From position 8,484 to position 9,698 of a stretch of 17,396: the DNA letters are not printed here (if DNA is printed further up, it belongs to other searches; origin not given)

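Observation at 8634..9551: NusB fused to a Nudix hydrolase domain with an altered Nudix box (RE to RK)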

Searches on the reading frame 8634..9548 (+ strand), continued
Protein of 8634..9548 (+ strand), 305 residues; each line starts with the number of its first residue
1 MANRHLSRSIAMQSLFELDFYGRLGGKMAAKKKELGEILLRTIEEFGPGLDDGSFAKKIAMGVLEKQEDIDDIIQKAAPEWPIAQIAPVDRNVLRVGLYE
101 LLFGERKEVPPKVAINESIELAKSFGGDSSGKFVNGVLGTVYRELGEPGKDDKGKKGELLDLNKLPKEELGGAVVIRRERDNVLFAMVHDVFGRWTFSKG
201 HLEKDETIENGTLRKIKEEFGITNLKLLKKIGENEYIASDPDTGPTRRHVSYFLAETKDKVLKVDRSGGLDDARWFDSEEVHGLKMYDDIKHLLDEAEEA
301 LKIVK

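Call 24: fold_search(model_id=the predicted structure, library=pdb)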
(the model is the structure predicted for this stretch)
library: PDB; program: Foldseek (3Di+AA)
matches with E <= 10: 707; with E <= 0.001: 394
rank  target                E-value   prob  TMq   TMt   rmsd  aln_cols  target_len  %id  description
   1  3i7u_C                5.7e-09  1.00  0.40  0.85   2.4       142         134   25  Crystal structure of AP4A hydrolase (aq_158) from Aquifex aeolicus VF5 (released 2009-07-21)
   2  3i7u_A                6.3e-09  1.00  0.41  0.91   2.4       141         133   24  Crystal structure of AP4A hydrolase (aq_158) from Aquifex aeolicus VF5 (released 2009-07-21)
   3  1vc8_A                4.2e-08  1.00  0.37  0.85   3.1       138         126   27  Crystal Structure of a T.thermophilus HB8 Ap6A Hydrolase Ndx1-Ap6A Complex (released 2005-04-26)
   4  4mpo_B                4.2e-08  1.00  0.38  0.74   3.4       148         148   24  1.90 A resolution structure of CT771 from Chlamydia trachomatis Bound to Hydrolyzed Ap4A Products (released 2014-01-22)
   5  4ilq                  4.4e-08  1.00  0.38  0.74   3.4       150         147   23  2.60A resolution structure of CT771 from Chlamydia trachomatis (released 2014-01-01)
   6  4mpo_E                7.9e-08  1.00  0.38  0.75   3.3       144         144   24  1.90 A resolution structure of CT771 from Chlamydia trachomatis Bound to Hydrolyzed Ap4A Products (released 2014-01-22)
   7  3gz8_C                9.8e-08  1.00  0.36  0.67   3.5       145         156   16  Cocrystal structure of NUDIX domain of Shewanella oneidensis NrtR complexed with ADP ribose (released 2009-06-09)
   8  4mpo_A                1.0e-07  1.00  0.38  0.75   3.2       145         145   24  1.90 A resolution structure of CT771 from Chlamydia trachomatis Bound to Hydrolyzed Ap4A Products (released 2014-01-22)
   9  1ktg_A                1.4e-07  1.00  0.37  0.77   3.1       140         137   19  Crystal Structure of a C. elegans Ap4A Hydrolase Binary Complex (released 2002-05-08)
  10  3gz8_A                1.6e-07  1.00  0.36  0.68   3.7       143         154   16  Cocrystal structure of NUDIX domain of Shewanella oneidensis NrtR complexed with ADP ribose (released 2009-06-09)
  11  4ijx_B                2.0e-07  1.00  0.37  0.74   3.3       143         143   24  Crystal structure of human Ap4A hydrolase E58A mutant complexed with DPO (released 2013-03-20)
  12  3r2d_B                2.3e-07  1.00  0.41  0.88   2.0       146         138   31  Crystal Structure of Antitermination Factors NusB and NusE in complex with dsRNA (released 2011-06-22)
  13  1vc9_A                2.5e-07  1.00  0.37  0.85   3.1       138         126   26  Crystal Structure of a T.thermophilus HB8 Ap6A hydrolase E50Q mutant-Mg2+-ATP complex (released 2005-04-26)
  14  4mpo_F                2.8e-07  1.00  0.38  0.77   3.3       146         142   24  1.90 A resolution structure of CT771 from Chlamydia trachomatis Bound to Hydrolyzed Ap4A Products (released 2014-01-22)
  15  6dt3_B                3.5e-07  1.00  0.35  0.68   3.5       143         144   17  1.2 Angstrom Resolution Crystal Structure of Nucleoside Triphosphatase NudI from Klebsiella pneumoniae in Complex with (released 2018-06-27)
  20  3r2c_A                6.5e-07  1.00  0.41  0.88   2.1       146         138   31  Crystal Structure of Antitermination Factors NusB and NusE in complex with BoxA RNA (released 2011-06-22)
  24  3r2c_B                1.1e-06  1.00  0.41  0.89   2.0       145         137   31  Crystal Structure of Antitermination Factors NusB and NusE in complex with BoxA RNA (released 2011-06-22)
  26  1tzv                  1.1e-06  1.00  0.39  0.79   2.4       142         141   35  T. maritima NusB, P3121, Form 1 (released 2004-08-31)
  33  1eyv_A                1.4e-06  1.00  0.37  0.82   3.9       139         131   32  THE CRYSTAL STRUCTURE OF NUSB FROM MYCOBACTERIUM TUBERCULOSIS (released 2000-05-18)
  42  3r2d_A                1.9e-06  1.00  0.40  0.89   2.0       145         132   30  Crystal Structure of Antitermination Factors NusB and NusE in complex with dsRNA (released 2011-06-22)
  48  1eyv_B                2.4e-06  1.00  0.38  0.83   3.3       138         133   34  THE CRYSTAL STRUCTURE OF NUSB FROM MYCOBACTERIUM TUBERCULOSIS (released 2000-05-18)
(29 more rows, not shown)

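Call 25: search_protein_representatives(protein=window:8634-9548:+)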
Query: 305 residues. Proteins with E-value up to 0.001 (for the whole library): 16498; up to 1e-10: 5027; up to 1e-30: 137. The best 150 are listed.
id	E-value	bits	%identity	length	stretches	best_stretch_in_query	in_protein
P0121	9.0e-82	291.5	52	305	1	1-297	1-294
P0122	8.5e-79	281.7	52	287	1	33-300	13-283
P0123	2.0e-78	280.5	51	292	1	1-301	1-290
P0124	7.6e-78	278.6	50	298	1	1-297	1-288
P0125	1.6e-75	271.0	49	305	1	1-297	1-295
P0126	6.4e-75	269.0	51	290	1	1-300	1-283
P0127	7.9e-75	268.7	45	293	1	1-294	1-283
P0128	8.1e-74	265.4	50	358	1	1-299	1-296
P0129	7.2e-71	255.7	49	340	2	3-152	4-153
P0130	2.8e-70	253.7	45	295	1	1-295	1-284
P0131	5.9e-69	249.4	44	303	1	1-295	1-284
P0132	2.9e-67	243.9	47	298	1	4-301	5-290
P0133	3.0e-67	243.8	42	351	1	1-295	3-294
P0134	3.1e-67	243.7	43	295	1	2-302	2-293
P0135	9.3e-66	238.9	47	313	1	1-304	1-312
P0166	2.6e-47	178.3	38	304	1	4-297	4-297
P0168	1.8e-46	175.6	35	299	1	6-294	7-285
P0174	1.5e-45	172.5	37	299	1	1-302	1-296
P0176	2.6e-45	171.8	59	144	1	1-146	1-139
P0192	1.2e-42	163.0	33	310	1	1-300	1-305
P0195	7.5e-42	160.4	37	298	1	1-293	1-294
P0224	5.7e-35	137.8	32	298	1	1-301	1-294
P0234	9.0e-34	133.9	35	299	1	1-297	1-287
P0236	1.2e-33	133.5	51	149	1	166-300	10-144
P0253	4.6e-31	125.0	32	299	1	2-300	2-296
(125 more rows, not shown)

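Call 30: list_cluster_members(proteins=[P0192, P0224, P0253, P0234, P0168, P0174, P0195, P0166, P0127, P0133])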
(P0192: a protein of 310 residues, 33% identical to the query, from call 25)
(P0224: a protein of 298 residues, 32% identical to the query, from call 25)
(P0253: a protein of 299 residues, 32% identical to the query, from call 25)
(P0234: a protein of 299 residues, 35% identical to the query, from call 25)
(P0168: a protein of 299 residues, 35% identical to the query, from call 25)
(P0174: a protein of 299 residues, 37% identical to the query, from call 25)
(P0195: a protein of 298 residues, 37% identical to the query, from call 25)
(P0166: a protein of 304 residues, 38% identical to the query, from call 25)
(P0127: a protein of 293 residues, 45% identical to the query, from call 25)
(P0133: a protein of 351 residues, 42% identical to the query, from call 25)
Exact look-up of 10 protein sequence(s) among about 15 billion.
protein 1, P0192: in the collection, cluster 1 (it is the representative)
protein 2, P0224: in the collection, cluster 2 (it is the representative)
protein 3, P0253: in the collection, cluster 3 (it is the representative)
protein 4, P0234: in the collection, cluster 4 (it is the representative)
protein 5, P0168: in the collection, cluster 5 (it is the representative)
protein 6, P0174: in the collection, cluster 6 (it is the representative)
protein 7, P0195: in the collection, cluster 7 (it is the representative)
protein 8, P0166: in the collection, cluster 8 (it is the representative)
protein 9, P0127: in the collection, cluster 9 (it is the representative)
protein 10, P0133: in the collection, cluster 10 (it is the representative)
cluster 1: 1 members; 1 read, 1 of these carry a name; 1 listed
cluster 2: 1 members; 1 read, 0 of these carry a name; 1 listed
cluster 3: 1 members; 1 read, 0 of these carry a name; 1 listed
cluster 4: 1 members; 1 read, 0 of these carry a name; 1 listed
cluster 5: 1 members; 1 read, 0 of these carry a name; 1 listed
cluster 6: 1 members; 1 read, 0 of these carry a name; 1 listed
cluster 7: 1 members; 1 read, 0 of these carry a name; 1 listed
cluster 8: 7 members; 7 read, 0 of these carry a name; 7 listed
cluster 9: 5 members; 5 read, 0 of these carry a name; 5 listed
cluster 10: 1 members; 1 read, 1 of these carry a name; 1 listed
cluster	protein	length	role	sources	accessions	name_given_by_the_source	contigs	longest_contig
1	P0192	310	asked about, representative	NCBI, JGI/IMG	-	N utilization substance protein B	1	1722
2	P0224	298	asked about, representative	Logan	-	-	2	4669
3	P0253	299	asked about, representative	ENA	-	-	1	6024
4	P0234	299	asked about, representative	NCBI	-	-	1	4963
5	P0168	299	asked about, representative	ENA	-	-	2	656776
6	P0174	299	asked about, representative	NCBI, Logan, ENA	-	-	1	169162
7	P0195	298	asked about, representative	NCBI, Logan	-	-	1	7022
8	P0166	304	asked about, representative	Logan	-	-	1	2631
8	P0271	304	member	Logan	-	-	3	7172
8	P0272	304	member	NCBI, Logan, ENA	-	-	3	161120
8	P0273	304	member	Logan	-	-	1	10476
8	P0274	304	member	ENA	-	-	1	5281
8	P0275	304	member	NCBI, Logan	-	-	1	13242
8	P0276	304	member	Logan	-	-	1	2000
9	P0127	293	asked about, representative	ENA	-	-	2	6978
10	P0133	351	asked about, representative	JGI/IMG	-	transcription antitermination protein NusB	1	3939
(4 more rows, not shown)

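Call 31: find_encoding_contigs(protein=P0168, flank=6000, max_places=2)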
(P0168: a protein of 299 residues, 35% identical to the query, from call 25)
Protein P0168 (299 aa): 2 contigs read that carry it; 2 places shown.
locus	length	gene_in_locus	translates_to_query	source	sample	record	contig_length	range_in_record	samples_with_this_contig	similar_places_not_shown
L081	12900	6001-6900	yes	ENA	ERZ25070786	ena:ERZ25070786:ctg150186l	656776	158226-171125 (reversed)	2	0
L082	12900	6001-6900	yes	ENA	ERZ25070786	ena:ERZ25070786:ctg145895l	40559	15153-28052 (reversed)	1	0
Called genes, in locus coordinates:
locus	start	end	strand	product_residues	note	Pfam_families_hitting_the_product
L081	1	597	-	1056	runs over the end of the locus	PF02811:PHP, PF07733:DNA_pol3_alpha, PF17657:DNA_pol3_finger, PF14579:HHH_6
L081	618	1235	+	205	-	PF01351:RNase_HII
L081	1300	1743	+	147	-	-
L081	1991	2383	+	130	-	-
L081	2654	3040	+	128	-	-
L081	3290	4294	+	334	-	PF00303:Thymidylat_synt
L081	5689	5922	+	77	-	PF01783:Ribosomal_L32p (weak)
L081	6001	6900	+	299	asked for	PF01029:NusB, PF00293:NUDIX (weak)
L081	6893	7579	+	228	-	PF22935:RM44_endonuclase (weak), PF14622:Ribonucleas_3_3, PF00636:Ribonuclease_3, PF00035:dsrm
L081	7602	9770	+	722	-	PF00005:ABC_tran (faint), PF02463:SMC_N, PF13175:AAA_15 (weak), PF13476:AAA_23, PF13304:AAA_21 (weak), PF02463:SMC_N, PF13304:AAA_21 (weak)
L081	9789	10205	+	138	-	PF00856:SET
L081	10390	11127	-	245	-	PF18306:LDcluster4, PF03641:Lysine_decarbox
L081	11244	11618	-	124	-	-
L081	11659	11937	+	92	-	PF01016:Ribosomal_L27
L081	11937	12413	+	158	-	PF04073:tRNA_edit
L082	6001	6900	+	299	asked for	PF01029:NusB, PF00293:NUDIX (weak)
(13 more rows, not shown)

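Call 32: find_encoding_contigs(protein=P0174, flank=6000, max_places=2)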
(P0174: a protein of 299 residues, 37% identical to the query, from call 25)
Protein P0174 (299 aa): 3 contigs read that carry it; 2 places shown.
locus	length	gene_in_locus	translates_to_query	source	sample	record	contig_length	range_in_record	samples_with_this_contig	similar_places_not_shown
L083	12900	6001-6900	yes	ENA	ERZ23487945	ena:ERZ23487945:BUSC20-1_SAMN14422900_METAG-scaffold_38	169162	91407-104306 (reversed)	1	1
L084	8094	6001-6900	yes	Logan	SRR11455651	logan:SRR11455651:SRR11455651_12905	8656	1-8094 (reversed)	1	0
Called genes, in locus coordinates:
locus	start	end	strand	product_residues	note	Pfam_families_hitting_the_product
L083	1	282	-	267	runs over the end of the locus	PF02673:BacA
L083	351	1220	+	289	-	PF00753:Lactamase_B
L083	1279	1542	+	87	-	PF00312:Ribosomal_S15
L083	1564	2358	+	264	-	PF01996:F420_ligase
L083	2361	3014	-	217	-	-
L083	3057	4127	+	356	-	PF11104:PilM_2, PF14450:FtsA (weak)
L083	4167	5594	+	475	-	PF01406:tRNA-synt_1e, PF09334:tRNA-synt_1g (weak), PF09190:DALR_2 (faint), PF23493:CysS_C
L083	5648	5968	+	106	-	PF01783:Ribosomal_L32p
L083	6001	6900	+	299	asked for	PF01029:NusB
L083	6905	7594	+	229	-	PF22935:RM44_endonuclase, PF14622:Ribonucleas_3_3, PF00636:Ribonuclease_3, PF00035:dsrm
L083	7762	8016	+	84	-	PF13083:KH_KhpA-B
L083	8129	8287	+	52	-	-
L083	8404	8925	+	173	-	-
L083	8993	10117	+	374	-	-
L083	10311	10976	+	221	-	PF01746:tRNA_m1G_MT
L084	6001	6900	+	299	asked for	PF01029:NusB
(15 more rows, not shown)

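Call 38: find_encoding_contigs(protein=P0176, flank=4000, max_places=3)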
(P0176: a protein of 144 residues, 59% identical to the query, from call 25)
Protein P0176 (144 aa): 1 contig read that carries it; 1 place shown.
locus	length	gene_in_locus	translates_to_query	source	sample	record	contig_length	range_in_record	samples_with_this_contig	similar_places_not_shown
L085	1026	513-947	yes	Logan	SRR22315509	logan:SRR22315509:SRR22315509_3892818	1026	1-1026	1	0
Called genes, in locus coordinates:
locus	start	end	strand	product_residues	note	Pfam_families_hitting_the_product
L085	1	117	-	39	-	?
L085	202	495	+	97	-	PF01783:Ribosomal_L32p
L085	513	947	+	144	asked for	PF01029:NusB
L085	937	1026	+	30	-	?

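Call 39: find_encoding_contigs(protein=P0236, flank=4000, max_places=3)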
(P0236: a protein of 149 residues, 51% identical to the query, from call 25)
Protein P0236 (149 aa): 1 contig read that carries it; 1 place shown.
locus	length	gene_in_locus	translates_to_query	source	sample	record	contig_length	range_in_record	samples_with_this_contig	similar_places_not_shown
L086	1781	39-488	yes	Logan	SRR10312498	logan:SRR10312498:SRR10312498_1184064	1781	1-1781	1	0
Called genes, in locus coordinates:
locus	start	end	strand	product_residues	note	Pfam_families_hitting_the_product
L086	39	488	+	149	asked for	PF00293:NUDIX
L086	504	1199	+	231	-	PF22935:RM44_endonuclase, PF14622:Ribonucleas_3_3, PF00636:Ribonuclease_3, PF00035:dsrm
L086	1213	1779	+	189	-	?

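Call 64: predict_structure(alignment_id=A3)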
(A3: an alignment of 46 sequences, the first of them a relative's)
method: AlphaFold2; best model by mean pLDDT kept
length: 299 residues; sequences in the alignment: 46
mean_pLDDT: 92.6   pTM: 0.72
mean pLDDT of the five models: 92.6, 92.6, 92.4, 91.7, 91.5
residues with pLDDT >= 90: 231; 70-90: 56; 50-70: 12; < 50: 0
segments of 3 or more residues with pLDDT < 50: none
pLDDT, mean of each block of 10 residues (from residue 1): 90 93 69 88 75 95 97 97 98 97 89 98 97 97 88 83 98 98 97 91 96 97 94 80 98 94 96 97 96 94
secondary structure, 60 per line:
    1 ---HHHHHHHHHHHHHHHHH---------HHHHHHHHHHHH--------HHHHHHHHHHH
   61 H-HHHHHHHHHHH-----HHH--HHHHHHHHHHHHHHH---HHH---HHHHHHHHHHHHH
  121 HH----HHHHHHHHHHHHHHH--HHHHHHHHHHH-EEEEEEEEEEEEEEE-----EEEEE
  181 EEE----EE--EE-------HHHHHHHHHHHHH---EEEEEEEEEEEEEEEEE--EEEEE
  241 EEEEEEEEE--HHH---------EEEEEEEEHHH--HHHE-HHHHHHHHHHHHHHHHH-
elements in order: H4-20 H30-41 H50-61 H63-73 H84-98 H108-122 H127-141 H144-154 E156-170 E176-183 H201-213 E217-233 E236-249 E264-271 H282-298

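Call 66: fold_search(model_id=the predicted structure, library=pdb)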
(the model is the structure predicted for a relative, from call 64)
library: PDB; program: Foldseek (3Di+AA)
matches with E <= 10: 854; with E <= 0.001: 420
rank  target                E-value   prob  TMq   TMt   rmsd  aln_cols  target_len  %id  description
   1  3i7u_C                1.4e-09  1.00  0.40  0.84   2.5       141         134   24  Crystal structure of AP4A hydrolase (aq_158) from Aquifex aeolicus VF5 (released 2009-07-21)
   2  6am0_A                1.9e-09  1.00  0.31  0.35  15.9       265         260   15  Crystal structure of K. lactis Edc1-Dcp1-Dcp2-Edc3 decapping complex with synthetic cap substrate analog (released 2018-03-21)
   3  3i7u_A                2.2e-09  1.00  0.40  0.84   2.8       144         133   26  Crystal structure of AP4A hydrolase (aq_158) from Aquifex aeolicus VF5 (released 2009-07-21)
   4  5gg5                  4.7e-09  1.00  0.36  0.37   3.2       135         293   16  Crystal structure of Mycobacterium smegmatis MutT1 (released 2017-04-19)
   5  6m6y                  1.0e-08  1.00  0.38  0.39   2.4       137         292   16  Crystal structure of Mycobacterium smegmatis MutT1 in complex with 8-oxo-dGTP (released 2020-10-14)
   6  5ggc_A                1.1e-08  1.00  0.37  0.39   2.5       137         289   16  Crystal structure of Mycobacterium smegmatis MutT1 in complex with phosphate and magnesium ions (excess magnesium, I) (released 2017-04-19)
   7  6m72                  1.2e-08  1.00  0.38  0.39   2.4       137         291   16  Crystal structure of Mycobacterium smegmatis MutT1 in complex with 8-oxo-dGDP (released 2020-10-14)
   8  6am0_E                1.2e-08  1.00  0.33  0.38  15.6       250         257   16  Crystal structure of K. lactis Edc1-Dcp1-Dcp2-Edc3 decapping complex with synthetic cap substrate analog (released 2018-03-21)
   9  5j3t_B                1.3e-08  1.00  0.35  0.44  13.7       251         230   14  Crystal structure of S. pombe Dcp2:Dcp1:Edc1 mRNA decapping complex (released 2016-05-18)
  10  5gg9                  2.1e-08  1.00  0.36  0.37   3.2       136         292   15  Crystal structure of Mycobacterium smegmatis MutT1 in complex with 8-oxo-GTP, 8-oxo-GMP and pyrophosphate (released 2017-04-19)
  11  5gg7_A                2.8e-08  1.00  0.38  0.39   2.6       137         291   15  Crystal structure of Mycobacterium smegmatis MutT1 in complex with 8-oxo-dGTP, 8-oxo-dGMP and pyrophosphate (I) (released 2017-04-19)
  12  1tzw                  3.0e-08  1.00  0.41  0.83   2.8       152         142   34  T. maritima NusB, P3121, Form 2 (released 2004-08-31)
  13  5gg8                  3.1e-08  1.00  0.38  0.39   2.9       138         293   15  Crystal structure of Mycobacterium smegmatis MutT1 in complex with 8-oxo-dGTP, 8-oxo-dGMP and pyrophosphate (II) (released 2017-04-19)
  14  5gg6_B                3.5e-08  1.00  0.37  0.38   2.9       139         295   15  Crystal structure of Mycobacterium smegmatis MutT1 in complex with 8-oxo-dGTP (released 2017-04-19)
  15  4mpo_B                3.5e-08  1.00  0.40  0.75   3.1       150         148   18  1.90 A resolution structure of CT771 from Chlamydia trachomatis Bound to Hydrolyzed Ap4A Products (released 2014-01-22)
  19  3gz8_A                5.3e-08  1.00  0.36  0.64   4.2       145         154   14  Cocrystal structure of NUDIX domain of Shewanella oneidensis NrtR complexed with ADP ribose (released 2009-06-09)
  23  3gz8_C                7.0e-08  1.00  0.36  0.63   4.0       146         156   14  Cocrystal structure of NUDIX domain of Shewanella oneidensis NrtR complexed with ADP ribose (released 2009-06-09)
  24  1tzv                  7.5e-08  1.00  0.40  0.82   2.7       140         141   35  T. maritima NusB, P3121, Form 1 (released 2004-08-31)
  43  3r2c_A                7.1e-07  1.00  0.40  0.83   2.7       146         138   26  Crystal Structure of Antitermination Factors NusB and NusE in complex with BoxA RNA (released 2011-06-22)
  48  3r2d_B                9.5e-07  1.00  0.39  0.81   2.5       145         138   27  Crystal Structure of Antitermination Factors NusB and NusE in complex with dsRNA (released 2011-06-22)
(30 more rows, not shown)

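Call 73: find_encoding_contigs(protein=P0003, flank=3000, max_places=1)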
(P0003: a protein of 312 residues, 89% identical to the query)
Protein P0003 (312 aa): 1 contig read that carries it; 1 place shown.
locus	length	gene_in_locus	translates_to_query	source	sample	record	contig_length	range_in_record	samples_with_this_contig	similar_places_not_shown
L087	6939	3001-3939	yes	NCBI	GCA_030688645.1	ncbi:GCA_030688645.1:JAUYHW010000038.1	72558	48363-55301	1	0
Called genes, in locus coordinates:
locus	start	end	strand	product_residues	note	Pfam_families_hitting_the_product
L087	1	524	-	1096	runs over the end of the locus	PF02811:PHP, PF07733:DNA_pol3_alpha, PF17657:DNA_pol3_finger, PF14579:HHH_6, PF01336:tRNA_anti-codon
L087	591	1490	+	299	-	PF01619:Pro_dh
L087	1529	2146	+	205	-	PF01351:RNase_HII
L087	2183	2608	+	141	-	-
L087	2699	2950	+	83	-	PF01783:Ribosomal_L32p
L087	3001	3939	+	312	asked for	PF01029:NusB, PF00293:NUDIX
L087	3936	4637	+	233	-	PF22935:RM44_endonuclase, PF14622:Ribonucleas_3_3, PF00636:Ribonuclease_3, PF22892:DSRM_MRPL44 (faint), PF00035:dsrm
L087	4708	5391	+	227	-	PF01381:HTH_3, PF13274:SocA_Panacea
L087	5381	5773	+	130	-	-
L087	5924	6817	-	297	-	-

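Call 74: find_encoding_contigs(protein=P0005, flank=3000, max_places=1)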
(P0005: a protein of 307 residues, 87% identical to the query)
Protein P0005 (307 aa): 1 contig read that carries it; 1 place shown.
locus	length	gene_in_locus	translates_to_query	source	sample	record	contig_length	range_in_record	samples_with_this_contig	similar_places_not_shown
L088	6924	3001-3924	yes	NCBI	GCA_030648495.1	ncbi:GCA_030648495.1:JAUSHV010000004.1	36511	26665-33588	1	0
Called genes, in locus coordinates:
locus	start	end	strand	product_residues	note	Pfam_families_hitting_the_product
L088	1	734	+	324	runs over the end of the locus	PF01619:Pro_dh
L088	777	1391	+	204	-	PF01351:RNase_HII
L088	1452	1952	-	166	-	-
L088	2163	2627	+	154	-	-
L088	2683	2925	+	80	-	PF01783:Ribosomal_L32p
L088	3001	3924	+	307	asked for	PF01029:NusB, PF00293:NUDIX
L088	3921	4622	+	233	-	PF22935:RM44_endonuclase, PF14622:Ribonucleas_3_3, PF00636:Ribonuclease_3, PF00035:dsrm, PF22892:DSRM_MRPL44 (faint)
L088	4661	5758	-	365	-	-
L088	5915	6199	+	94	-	-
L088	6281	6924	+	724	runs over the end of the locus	PF00005:ABC_tran (faint), PF02463:SMC_N, PF13175:AAA_15 (weak), PF13476:AAA_23, PF13304:AAA_21 (weak)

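Call 75: find_encoding_contigs(protein=P0007, flank=3000, max_places=1)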
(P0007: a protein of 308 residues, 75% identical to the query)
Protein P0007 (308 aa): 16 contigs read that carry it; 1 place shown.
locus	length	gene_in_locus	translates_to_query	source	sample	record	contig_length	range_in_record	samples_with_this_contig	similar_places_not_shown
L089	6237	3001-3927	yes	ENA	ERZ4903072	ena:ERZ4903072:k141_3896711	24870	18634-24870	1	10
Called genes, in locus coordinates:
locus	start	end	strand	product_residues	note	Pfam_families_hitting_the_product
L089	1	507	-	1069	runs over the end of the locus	PF02811:PHP, PF07733:DNA_pol3_alpha, PF17657:DNA_pol3_finger, PF14579:HHH_6, PF01336:tRNA_anti-codon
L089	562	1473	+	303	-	PF01619:Pro_dh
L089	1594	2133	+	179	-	PF01351:RNase_HII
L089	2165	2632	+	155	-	-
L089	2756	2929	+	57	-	PF01783:Ribosomal_L32p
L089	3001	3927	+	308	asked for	PF01029:NusB, PF00293:NUDIX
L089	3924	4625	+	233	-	PF22935:RM44_endonuclase, PF14622:Ribonucleas_3_3, PF00636:Ribonuclease_3, PF00035:dsrm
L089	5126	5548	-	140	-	PF00293:NUDIX (weak)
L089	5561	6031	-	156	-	PF00293:NUDIX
